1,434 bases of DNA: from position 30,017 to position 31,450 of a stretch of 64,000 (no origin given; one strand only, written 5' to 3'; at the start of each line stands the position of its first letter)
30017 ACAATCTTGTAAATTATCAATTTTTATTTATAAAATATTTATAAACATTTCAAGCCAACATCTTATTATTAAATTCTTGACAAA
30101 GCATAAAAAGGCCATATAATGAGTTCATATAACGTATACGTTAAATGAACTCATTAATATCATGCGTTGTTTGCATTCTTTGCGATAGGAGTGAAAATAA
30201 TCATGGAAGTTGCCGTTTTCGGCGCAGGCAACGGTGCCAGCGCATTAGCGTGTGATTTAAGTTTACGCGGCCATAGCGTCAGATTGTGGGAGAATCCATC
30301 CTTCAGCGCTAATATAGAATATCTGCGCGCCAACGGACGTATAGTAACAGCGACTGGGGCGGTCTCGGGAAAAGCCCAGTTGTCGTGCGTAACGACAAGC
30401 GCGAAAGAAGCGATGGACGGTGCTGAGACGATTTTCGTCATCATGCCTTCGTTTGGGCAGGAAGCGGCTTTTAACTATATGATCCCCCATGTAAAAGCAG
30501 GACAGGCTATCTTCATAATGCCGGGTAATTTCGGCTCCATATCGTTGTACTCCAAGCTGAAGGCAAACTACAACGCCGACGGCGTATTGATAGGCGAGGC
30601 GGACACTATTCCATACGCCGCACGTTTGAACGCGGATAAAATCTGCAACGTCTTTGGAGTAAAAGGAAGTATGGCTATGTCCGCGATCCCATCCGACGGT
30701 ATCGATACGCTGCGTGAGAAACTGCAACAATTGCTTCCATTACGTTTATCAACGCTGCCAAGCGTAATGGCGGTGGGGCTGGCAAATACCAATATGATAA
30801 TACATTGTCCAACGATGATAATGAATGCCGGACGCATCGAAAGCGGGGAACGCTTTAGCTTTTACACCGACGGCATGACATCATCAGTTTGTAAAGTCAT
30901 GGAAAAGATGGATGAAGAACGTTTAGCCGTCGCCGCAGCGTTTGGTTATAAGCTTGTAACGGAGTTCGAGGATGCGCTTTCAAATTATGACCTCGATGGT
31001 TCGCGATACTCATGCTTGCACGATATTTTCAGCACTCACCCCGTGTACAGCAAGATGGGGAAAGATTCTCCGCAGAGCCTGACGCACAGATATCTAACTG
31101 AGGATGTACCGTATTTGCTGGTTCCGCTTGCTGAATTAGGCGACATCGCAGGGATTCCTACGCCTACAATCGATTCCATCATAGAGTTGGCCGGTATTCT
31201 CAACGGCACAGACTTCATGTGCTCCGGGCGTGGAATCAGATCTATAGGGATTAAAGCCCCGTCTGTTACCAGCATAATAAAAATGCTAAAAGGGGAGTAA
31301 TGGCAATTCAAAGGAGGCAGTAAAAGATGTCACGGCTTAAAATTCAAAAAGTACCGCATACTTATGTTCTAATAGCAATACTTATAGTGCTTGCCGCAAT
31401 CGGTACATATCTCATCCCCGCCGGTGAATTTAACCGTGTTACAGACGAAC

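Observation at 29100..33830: Low-GC genomic island: GntR regulator, opine-dehydrogenase-family enzyme, YfcC transporter and OCD/mu-crystallin enzyme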

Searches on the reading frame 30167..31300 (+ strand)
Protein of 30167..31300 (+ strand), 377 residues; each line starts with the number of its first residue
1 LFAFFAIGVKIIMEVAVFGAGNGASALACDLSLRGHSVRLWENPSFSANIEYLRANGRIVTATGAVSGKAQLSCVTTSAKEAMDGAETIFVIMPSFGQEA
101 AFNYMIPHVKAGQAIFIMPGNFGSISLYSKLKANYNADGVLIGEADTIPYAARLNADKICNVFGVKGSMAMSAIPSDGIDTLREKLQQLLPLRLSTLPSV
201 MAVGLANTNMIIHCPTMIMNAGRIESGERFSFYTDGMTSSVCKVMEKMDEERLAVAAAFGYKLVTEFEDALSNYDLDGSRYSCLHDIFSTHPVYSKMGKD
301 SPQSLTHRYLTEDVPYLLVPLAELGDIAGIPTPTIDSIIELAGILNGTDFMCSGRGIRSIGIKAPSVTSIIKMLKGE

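Call 5: search_protein_families(library=pfam, proteins=[window:30167-31300:+])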
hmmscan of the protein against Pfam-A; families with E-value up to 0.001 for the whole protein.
window:30167-31300:+ (377 aa): 3 families
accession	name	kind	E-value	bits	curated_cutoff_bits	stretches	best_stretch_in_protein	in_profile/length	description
PF02317.23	Octopine_DH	-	2.9e-47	160.9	30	1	197-344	2-148/150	NAD/NADP octopine/nopaline dehydrogenase, alpha-helical domain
PF01210.29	NAD_Gly3P_dh_N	-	8.7e-07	29.5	23.1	1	14-115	1-99/158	NAD-dependent glycerol-3-phosphate dehydrogenase N-terminus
PF02558.23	ApbA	-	0.00078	19.5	22.2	0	15-118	1-99/150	Ketopantoate reductase PanE/ApbA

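Call 6: search_protein_families(library=ncbifam, proteins=[window:30167-31300:+])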
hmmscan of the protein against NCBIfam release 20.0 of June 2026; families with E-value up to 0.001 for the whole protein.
window:30167-31300:+ (377 aa): 8 families
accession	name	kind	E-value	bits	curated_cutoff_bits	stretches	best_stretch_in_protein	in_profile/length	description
NF000942.0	PRK00094.1-4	subfamily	2e-06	27.2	257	1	13-116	3-103/334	NAD(P)H-dependent glycerol-3-phosphate dehydrogenase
NF011211.0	PRK14618.1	equivalog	2.5e-06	27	489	1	13-99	5-88/328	NAD(P)H-dependent glycerol-3-phosphate dehydrogenase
NF005087.0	PRK06522.1-1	equivalog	6.2e-05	22.2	351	1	13-191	1-161/296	2-dehydropantoate 2-reductase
NF000939.0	PRK00094.1-1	equivalog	0.00012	21.3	473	1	13-114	6-104/339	NAD(P)H-dependent glycerol-3-phosphate dehydrogenase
NF000941.0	PRK00094.1-3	equivalog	0.00043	19.6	423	1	14-98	3-84/336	NAD(P)H-dependent glycerol-3-phosphate dehydrogenase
NF000940.0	PRK00094.1-2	subfamily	0.00069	19.2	202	1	13-114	1-98/330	NAD(P)H-dependent glycerol-3-phosphate dehydrogenase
NF000946.0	PRK00094.2-4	equivalog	0.00071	18.6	455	0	14-114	6-103/342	NAD(P)H-dependent glycerol-3-phosphate dehydrogenase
TIGR00745.1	apbA_panE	subfamily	0.00076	18.8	141.35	0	15-115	2-98/305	2-dehydropantoate 2-reductase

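Call 7: find_homologous_proteins(query=window:30203-31300:+)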
Query window:30203-31300:+ (365 aa): 147 proteins with E <= 0.001 among 8000 candidates; the best 120 are listed.
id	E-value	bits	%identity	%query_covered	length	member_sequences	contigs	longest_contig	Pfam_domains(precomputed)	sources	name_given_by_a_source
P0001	1.2e-217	740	89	100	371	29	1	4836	PF02317.24,PF01210.30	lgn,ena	-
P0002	1.6e-217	739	89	100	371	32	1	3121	PF02317.24,PF01210.30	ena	-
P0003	6.7e-213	724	88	100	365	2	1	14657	PF02317.24,PF01210.30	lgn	-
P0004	2.4e-203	693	84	100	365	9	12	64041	PF02317.24,PF01210.30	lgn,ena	-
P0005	4.2e-202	689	82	100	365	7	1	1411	PF02317.24,PF01210.30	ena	-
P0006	1.1e-200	684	84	100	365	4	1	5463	PF02317.24,PF01210.30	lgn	-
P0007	2.1e-197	673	81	100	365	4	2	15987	PF02317.24,PF01210.30,PF03807.24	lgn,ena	-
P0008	2.7e-193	660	79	100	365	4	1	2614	PF02317.24,PF02558.23,PF01210.30,PF03807.24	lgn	-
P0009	5.4e-157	540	64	100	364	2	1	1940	PF02317.24,PF02558.23,PF01210.30,PF03807.24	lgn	-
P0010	3.7e-154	531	64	100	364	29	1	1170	PF02317.24,PF02558.23,PF01210.30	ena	-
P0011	1.9e-152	525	64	98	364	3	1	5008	PF02317.24,PF01210.30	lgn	-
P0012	2.0e-151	522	62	100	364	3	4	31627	PF02317.24,PF01210.30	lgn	-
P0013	1.5e-142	493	61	99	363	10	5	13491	PF02317.24,PF01210.30,PF03807.24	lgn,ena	-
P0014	2.4e-140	485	60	100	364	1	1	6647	PF02317.24,PF01210.30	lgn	-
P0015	5.0e-136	471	58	100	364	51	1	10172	PF02317.24,PF01210.30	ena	-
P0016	9.9e-134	464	58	98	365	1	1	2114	PF02317.24,PF01210.30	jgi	jgi:opine dehydrogenase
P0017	1.8e-133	463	58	100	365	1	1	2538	PF02317.24,PF02558.23,PF01210.30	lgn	-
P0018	3.0e-132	459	56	100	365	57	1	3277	PF02317.24,PF01210.30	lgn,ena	-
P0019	4.3e-131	455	57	100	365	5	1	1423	PF02317.24,PF01210.30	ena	-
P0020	1.0e-130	454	56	100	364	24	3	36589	PF02317.24,PF01210.30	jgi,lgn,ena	-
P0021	3.7e-130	452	56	100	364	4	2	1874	PF02317.24,PF01210.30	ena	-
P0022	6.2e-130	451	56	98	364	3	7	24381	PF02317.24,PF02558.23,PF01210.30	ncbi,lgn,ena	-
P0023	1.6e-129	450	54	100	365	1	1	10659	PF02317.24,PF01210.30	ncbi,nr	ncbi:MAG: NAD/NADP octopine/nopaline dehydrogenase family protein [Acidaminococcaceae bacterium]|nr:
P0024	4.1e-129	449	56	100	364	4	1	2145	PF02317.24,PF01210.30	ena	-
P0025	4.5e-129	448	55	100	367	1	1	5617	PF02317.24,PF01210.30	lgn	-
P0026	1.1e-127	444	58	99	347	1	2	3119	PF02317.24,PF01210.30,PF03807.24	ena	-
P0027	6.3e-124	431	55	98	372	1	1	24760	PF02317.24,PF01210.30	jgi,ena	-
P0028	8.1e-123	428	55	97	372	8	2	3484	PF02317.24,PF01210.30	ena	-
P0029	2.8e-121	423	51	100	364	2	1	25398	PF02317.24,PF02558.23,PF01210.30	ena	-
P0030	6.0e-121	422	54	98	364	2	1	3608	PF02317.24,PF02558.23,PF01210.30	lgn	-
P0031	9.9e-121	421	53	100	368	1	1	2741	PF02317.24,PF01210.30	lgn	-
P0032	5.7e-120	418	53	99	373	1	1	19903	PF02317.24,PF01210.30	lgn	-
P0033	1.9e-119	417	52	99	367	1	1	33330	PF02317.24,PF02558.23,PF01210.30,PF03807.24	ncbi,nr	ncbi:NAD/NADP octopine/nopaline dehydrogenase family protein [Synergistaceae bacterium OttesenSCG-92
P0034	1.5e-102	361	46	99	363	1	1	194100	PF02317.24,PF02558.23,PF01210.30,PF03807.24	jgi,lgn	-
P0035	1.1e-98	348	45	98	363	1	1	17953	PF02317.24,PF01210.30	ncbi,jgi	-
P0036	3.5e-98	347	47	98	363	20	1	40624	PF02317.24,PF02558.23,PF01210.30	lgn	-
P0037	4.5e-95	337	44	99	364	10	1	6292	PF02317.24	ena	-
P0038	7.8e-95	336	44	99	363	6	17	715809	PF02317.24,PF01210.30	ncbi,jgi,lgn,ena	jgi:opine dehydrogenase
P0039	2.3e-94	334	46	98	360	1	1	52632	PF02317.24,PF02558.23,PF01210.30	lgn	-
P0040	1.3e-93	332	45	96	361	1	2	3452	PF02317.24,PF01210.30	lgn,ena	-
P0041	2.0e-92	328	45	91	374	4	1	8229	PF02317.24,PF01210.30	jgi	-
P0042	3.9e-92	327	42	98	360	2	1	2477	PF02317.24,PF01210.30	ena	-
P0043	4.1e-92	327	43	99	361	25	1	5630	PF02317.24,PF01210.30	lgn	-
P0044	5.2e-92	327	43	99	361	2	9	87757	PF02317.24,PF01210.30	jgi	jgi:opine dehydrogenase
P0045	7.8e-92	326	43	99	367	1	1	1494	PF02317.24,PF01210.30,PF03807.24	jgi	jgi:opine dehydrogenase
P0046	1.0e-91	326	44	98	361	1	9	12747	PF02317.24,PF01210.30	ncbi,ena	-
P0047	1.0e-90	322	43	99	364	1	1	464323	PF02317.24,PF02558.23,PF01210.30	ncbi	-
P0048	4.4e-90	320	45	99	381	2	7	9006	PF02317.24,PF01210.30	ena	-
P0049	5.7e-90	320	44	99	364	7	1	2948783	PF02317.24,PF01210.30,PF03807.24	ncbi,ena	-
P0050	6.5e-90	320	44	98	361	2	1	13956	PF02317.24,PF01210.30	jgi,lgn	-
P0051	3.5e-89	317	44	98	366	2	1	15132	PF02317.24,PF01210.30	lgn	-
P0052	5.4e-89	317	43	99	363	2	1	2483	PF02317.24,PF01210.30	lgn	-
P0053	3.2e-88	314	45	94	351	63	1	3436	PF02317.24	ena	-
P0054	3.4e-88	314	45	95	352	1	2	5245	PF02317.24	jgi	-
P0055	4.4e-88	314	44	98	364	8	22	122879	PF02317.24,PF01210.30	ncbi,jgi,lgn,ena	jgi:opine dehydrogenase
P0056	6.3e-88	313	42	99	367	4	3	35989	PF02317.24,PF02558.23,PF01210.30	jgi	-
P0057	1.4e-87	312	43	95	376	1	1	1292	PF02317.24,PF01210.30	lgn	-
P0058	1.0e-86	309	43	100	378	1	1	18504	PF02317.24,PF02558.23,PF01210.30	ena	-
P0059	2.5e-86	308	44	96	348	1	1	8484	PF02317.24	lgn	-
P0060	3.2e-86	308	43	97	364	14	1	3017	PF02317.24,PF02558.23,PF01210.30,PF03807.24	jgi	-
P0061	4.6e-86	307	44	96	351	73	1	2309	PF02317.24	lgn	-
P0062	5.9e-86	307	45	94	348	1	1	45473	PF02317.24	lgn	-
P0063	1.1e-85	306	42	99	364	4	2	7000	PF02317.24,PF01210.30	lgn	-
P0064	1.2e-85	306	43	98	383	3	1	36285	PF02317.24,PF01210.30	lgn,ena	-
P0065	1.9e-85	305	42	97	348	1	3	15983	PF02317.24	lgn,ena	-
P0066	3.0e-85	304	45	94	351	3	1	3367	PF02317.24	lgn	-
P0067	4.2e-85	304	39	98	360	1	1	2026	PF02317.24,PF01210.30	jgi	-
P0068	4.7e-85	304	41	98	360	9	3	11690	PF02317.24,PF01210.30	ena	-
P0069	1.3e-84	302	42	96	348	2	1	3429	PF02317.24,PF01210.30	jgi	jgi:opine dehydrogenase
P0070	2.1e-84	302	42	99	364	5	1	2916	PF02317.24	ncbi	-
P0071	2.3e-84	301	40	98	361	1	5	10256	PF02317.24,PF01210.30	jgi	jgi:opine dehydrogenase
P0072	4.7e-84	300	41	99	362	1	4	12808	PF02317.24,PF01210.30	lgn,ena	-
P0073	1.4e-83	299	39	98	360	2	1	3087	PF02317.24,PF01210.30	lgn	-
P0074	1.8e-83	298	39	98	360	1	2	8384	PF02317.24,PF01210.30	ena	-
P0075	2.8e-83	298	39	99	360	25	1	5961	PF02317.24,PF01210.30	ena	-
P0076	4.0e-83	297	40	98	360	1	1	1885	PF02317.24,PF01210.30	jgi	-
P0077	4.7e-83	297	41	99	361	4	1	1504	PF02317.24,PF02558.23,PF01210.30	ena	-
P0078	6.0e-83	297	44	95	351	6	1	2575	PF02317.24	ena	-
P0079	8.9e-83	296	39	98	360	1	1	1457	PF02317.24,PF01210.30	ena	-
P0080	1.1e-82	296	41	99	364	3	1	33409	PF02317.24,PF01210.30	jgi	-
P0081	1.4e-82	296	39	98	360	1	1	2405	PF02317.24,PF01210.30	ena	-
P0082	2.8e-82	295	40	99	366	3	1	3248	PF02317.24,PF02558.23,PF03446.22,PF01210.30,PF03807.24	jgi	jgi:opine dehydrogenase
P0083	4.9e-82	294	39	98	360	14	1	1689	PF02317.24,PF01210.30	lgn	-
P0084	6.3e-82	293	41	99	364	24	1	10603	PF02317.24,PF01210.30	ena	-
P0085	7.6e-82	293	40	98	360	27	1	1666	PF02317.24,PF01210.30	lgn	-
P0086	7.8e-82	293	40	99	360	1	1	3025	PF02317.24,PF01210.30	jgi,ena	-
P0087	1.3e-81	292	39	98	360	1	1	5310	PF02317.24,PF01210.30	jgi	-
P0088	1.5e-81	292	39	98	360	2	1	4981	PF02317.24,PF01210.30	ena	-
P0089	4.5e-81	291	39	98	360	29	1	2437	PF02317.24,PF01210.30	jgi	jgi:opine dehydrogenase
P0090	1.1e-80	289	42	96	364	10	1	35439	PF02317.24,PF01210.30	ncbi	-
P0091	1.8e-80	289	41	99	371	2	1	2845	PF02317.24,PF01210.30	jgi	jgi:opine dehydrogenase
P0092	2.2e-80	288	40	99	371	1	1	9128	PF02317.24,PF01210.30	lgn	-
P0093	8.3e-80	286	40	99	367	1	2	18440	PF02317.24,PF01210.30,PF03807.24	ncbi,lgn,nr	ncbi:MAG: NAD/NADP octopine/nopaline dehydrogenase family protein [Synergistales bacterium]|nr:NAD/N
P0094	1.2e-79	286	41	98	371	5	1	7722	PF02317.24,PF01210.30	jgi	-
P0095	5.4e-79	284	43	94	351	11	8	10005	PF02317.24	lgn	-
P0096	1.4e-78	282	42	95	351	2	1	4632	PF02317.24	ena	-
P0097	3.6e-78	281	40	99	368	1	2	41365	PF02317.24,PF01210.30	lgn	-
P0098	1.0e-76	276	40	99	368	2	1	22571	PF02317.24,PF01210.30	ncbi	-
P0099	2.3e-76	275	69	50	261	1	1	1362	PF02317.24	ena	-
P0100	2.4e-76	275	39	99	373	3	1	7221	PF02317.24,PF01210.30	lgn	-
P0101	7.8e-75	270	42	85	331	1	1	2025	PF02317.24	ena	-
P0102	2.0e-73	265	38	99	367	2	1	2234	PF02317.24,PF02558.23,PF01210.30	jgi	-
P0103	5.6e-71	257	37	98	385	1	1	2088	PF02317.24,PF01210.30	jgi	jgi:opine dehydrogenase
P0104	1.1e-66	243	36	92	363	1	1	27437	PF02317.24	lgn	-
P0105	1.7e-64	236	43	73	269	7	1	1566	PF02317.24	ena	-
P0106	6.8e-64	234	36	99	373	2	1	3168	PF02317.24,PF01210.30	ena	-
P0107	9.1e-58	214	35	96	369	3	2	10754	PF02317.24,PF01210.30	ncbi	-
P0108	2.1e-56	209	35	99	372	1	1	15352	PF02317.24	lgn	-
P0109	1.5e-55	207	39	73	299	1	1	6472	PF02317.24,PF01210.30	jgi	-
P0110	1.3e-54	204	40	69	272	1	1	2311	PF02317.24,PF01210.30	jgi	jgi:opine dehydrogenase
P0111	2.0e-51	193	34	98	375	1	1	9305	PF02317.24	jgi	jgi:opine dehydrogenase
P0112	8.6e-51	191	32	99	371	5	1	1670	PF02317.24,PF01210.30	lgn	-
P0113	1.4e-50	190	32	99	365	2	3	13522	PF02317.24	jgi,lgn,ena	jgi:opine dehydrogenase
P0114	3.4e-50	189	33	99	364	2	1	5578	PF02317.24,PF01210.30,PF03807.24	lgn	-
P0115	4.6e-50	189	33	98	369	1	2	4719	PF02317.24,PF01210.30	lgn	-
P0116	8.9e-50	188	34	99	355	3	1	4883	PF02317.24,PF02558.23,PF03446.22,PF01210.30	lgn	-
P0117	5.8e-48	182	35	95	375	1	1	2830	PF02317.24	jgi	-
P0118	1.2e-47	181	35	96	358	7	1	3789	PF02317.24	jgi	-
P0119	1.3e-46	177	34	91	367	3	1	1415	PF02317.24,PF02558.23,PF01210.30,PF03807.24,PF07991.19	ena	-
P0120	7.8e-43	165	30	99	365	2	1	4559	PF02317.24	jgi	jgi:opine dehydrogenase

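Call 9: find_encoding_contigs(protein=window:30203-31300:+, flank=10000, max_places=8)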
Protein window:30203-31300:+ (365 aa): 10 contigs read that carry it; 7 places shown.
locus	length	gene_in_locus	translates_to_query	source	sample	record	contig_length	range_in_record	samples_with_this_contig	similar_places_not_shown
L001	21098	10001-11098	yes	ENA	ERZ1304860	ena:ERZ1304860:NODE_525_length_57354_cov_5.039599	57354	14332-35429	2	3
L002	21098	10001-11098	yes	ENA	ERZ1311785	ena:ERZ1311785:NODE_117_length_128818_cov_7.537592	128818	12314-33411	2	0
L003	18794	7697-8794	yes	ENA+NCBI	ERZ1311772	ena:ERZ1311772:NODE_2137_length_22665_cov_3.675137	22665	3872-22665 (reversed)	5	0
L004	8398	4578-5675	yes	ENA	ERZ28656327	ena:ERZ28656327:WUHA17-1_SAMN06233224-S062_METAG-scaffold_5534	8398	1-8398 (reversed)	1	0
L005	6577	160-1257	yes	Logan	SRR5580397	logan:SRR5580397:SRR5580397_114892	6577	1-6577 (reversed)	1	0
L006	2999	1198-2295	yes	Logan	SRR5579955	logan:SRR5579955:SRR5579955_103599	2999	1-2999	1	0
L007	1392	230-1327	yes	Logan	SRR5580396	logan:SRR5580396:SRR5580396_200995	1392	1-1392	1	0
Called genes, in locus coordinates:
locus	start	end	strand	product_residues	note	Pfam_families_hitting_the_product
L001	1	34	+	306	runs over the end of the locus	PF03547:Mem_trans (faint)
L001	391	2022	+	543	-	PF00171:Aldedh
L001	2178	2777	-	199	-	PF01551:Peptidase_M23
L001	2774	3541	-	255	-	PF12146:Hydrolase_4 (faint), PF00561:Abhydrolase_1 (faint)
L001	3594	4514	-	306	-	PF01515:PTA_PTB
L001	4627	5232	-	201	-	PF04367:DUF502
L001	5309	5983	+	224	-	PF01553:Acyltransferase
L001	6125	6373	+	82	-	PF21699:TM1266-like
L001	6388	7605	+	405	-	PF00009:GTP_EFTU (faint), PF01926:MMR_HSR1, PF02421:FeoB_N, PF03193:RsgA_GTPase (faint), PF18128:HydF_dimer, PF18133:HydF_tetramer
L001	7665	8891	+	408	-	PF00155:Aminotran_1_2, PF12897:Asp_aminotransf (weak)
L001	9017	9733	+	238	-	PF00392:GntR (weak), PF07729:FCD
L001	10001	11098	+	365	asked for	PF01210:NAD_Gly3P_dh_N (weak), PF02317:Octopine_DH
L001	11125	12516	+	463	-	PF03600:CitMHS (weak), PF03606:DcuC, PF03806:ABG_transport (weak)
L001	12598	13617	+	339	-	PF02423:OCD_Mu_crystall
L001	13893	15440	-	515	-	PF04223:CitF, PF13336:AcetylCoA_hyd_C (faint)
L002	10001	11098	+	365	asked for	PF01210:NAD_Gly3P_dh_N (weak), PF02317:Octopine_DH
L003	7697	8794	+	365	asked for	PF01210:NAD_Gly3P_dh_N (weak), PF02317:Octopine_DH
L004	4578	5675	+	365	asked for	PF01210:NAD_Gly3P_dh_N (weak), PF02317:Octopine_DH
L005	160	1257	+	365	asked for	PF01210:NAD_Gly3P_dh_N (weak), PF02317:Octopine_DH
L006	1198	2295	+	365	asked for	PF01210:NAD_Gly3P_dh_N (weak), PF02317:Octopine_DH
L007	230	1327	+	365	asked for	PF01210:NAD_Gly3P_dh_N (weak), PF02317:Octopine_DH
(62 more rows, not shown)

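Call 10: find_encoding_contigs(protein=P0004, flank=10000, max_places=6)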
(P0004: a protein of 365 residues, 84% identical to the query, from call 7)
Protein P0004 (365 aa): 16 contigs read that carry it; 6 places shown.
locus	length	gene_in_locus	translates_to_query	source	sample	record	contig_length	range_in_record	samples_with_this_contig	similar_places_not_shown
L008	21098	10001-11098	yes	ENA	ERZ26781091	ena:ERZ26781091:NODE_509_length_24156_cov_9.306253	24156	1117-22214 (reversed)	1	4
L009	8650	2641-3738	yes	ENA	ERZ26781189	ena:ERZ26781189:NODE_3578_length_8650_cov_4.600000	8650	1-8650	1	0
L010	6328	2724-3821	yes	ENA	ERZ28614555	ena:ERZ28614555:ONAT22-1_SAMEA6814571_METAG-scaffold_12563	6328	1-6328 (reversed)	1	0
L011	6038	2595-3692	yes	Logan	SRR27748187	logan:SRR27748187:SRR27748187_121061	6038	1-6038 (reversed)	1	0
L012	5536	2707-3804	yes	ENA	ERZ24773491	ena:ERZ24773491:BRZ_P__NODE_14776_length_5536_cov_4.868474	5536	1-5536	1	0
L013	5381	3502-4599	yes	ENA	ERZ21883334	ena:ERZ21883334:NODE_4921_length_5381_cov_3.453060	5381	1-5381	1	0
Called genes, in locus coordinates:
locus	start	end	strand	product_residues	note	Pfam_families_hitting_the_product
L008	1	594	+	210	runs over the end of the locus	PF00171:Aldedh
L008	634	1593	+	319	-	PF00171:Aldedh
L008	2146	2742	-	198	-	PF01551:Peptidase_M23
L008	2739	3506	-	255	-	PF12146:Hydrolase_4 (faint), PF12697:Abhydrolase_6 (weak), PF00561:Abhydrolase_1 (faint)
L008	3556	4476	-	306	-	PF01515:PTA_PTB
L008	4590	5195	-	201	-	PF04367:DUF502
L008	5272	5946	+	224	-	PF01553:Acyltransferase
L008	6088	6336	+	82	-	PF21699:TM1266-like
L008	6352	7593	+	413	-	PF01926:MMR_HSR1, PF02421:FeoB_N, PF03193:RsgA_GTPase (faint), PF18128:HydF_dimer, PF18133:HydF_tetramer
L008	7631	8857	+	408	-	PF00155:Aminotran_1_2, PF12897:Asp_aminotransf (faint)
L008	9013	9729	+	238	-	PF00392:GntR, PF07729:FCD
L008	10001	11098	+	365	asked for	PF01210:NAD_Gly3P_dh_N, PF02317:Octopine_DH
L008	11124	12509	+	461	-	PF03600:CitMHS (weak), PF03606:DcuC, PF03806:ABG_transport (weak)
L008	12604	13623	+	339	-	PF02423:OCD_Mu_crystall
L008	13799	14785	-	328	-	-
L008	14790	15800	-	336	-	PF00005:ABC_tran, PF13304:AAA_21 (faint), PF08402:TOBE_2 (weak)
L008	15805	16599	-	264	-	-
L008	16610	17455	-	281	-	PF00528:BPD_transp_1 (weak)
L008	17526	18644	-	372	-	PF13416:SBP_bac_8, PF13343:SBP_bac_6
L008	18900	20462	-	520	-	PF03315:SDH_beta (faint), PF03313:SDH_alpha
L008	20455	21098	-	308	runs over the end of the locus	PF00126:HTH_1, PF03466:LysR_substrate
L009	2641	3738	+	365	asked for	PF01210:NAD_Gly3P_dh_N, PF02317:Octopine_DH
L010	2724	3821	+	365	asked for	PF01210:NAD_Gly3P_dh_N, PF02317:Octopine_DH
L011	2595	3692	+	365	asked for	PF01210:NAD_Gly3P_dh_N, PF02317:Octopine_DH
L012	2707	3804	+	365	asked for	PF01210:NAD_Gly3P_dh_N, PF02317:Octopine_DH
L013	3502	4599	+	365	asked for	PF01210:NAD_Gly3P_dh_N, PF02317:Octopine_DH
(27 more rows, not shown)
